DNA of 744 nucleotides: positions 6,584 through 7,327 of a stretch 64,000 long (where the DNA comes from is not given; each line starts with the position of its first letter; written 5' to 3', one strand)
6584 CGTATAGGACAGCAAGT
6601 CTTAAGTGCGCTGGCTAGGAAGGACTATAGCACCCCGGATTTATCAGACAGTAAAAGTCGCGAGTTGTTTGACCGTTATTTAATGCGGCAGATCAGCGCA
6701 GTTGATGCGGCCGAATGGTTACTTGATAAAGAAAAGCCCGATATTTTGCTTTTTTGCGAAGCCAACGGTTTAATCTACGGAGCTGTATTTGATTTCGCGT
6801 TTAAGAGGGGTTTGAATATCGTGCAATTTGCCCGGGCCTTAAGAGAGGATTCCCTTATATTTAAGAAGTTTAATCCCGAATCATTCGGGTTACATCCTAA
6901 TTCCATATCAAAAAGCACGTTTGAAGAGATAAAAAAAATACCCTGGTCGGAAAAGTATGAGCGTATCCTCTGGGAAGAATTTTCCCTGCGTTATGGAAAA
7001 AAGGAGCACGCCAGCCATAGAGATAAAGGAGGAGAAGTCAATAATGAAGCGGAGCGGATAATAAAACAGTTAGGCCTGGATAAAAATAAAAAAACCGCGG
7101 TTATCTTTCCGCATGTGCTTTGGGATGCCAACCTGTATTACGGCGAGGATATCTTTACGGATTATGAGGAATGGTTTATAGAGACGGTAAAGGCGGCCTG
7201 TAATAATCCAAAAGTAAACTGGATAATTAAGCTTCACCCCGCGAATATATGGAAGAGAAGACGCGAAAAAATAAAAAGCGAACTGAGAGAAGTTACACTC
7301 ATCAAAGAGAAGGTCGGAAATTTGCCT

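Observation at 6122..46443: Three large uncharacterised proteins sharing a TagF/KpsS-like C-terminal motif: candidate nonulosonic acid transferases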

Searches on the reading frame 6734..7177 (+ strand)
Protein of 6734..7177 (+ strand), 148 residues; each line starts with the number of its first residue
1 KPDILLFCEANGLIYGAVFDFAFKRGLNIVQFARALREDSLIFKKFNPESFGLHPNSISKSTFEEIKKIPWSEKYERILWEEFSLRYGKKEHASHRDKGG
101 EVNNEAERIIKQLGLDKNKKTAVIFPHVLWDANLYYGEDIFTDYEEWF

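Call 75: search_solved_structures(query=A8, max_evalue=10, show_alignments=4)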
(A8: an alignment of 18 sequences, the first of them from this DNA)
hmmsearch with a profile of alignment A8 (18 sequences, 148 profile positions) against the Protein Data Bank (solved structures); distinct sequences matched with E-value up to 10: 2.
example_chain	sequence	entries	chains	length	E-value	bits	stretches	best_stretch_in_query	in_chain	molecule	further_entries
9v1i_lE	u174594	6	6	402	0.68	13.5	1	77-112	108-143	60S ribosomal protein L3, putative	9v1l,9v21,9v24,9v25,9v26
6gbh_C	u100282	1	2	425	1.1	12.8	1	60-126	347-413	HopQ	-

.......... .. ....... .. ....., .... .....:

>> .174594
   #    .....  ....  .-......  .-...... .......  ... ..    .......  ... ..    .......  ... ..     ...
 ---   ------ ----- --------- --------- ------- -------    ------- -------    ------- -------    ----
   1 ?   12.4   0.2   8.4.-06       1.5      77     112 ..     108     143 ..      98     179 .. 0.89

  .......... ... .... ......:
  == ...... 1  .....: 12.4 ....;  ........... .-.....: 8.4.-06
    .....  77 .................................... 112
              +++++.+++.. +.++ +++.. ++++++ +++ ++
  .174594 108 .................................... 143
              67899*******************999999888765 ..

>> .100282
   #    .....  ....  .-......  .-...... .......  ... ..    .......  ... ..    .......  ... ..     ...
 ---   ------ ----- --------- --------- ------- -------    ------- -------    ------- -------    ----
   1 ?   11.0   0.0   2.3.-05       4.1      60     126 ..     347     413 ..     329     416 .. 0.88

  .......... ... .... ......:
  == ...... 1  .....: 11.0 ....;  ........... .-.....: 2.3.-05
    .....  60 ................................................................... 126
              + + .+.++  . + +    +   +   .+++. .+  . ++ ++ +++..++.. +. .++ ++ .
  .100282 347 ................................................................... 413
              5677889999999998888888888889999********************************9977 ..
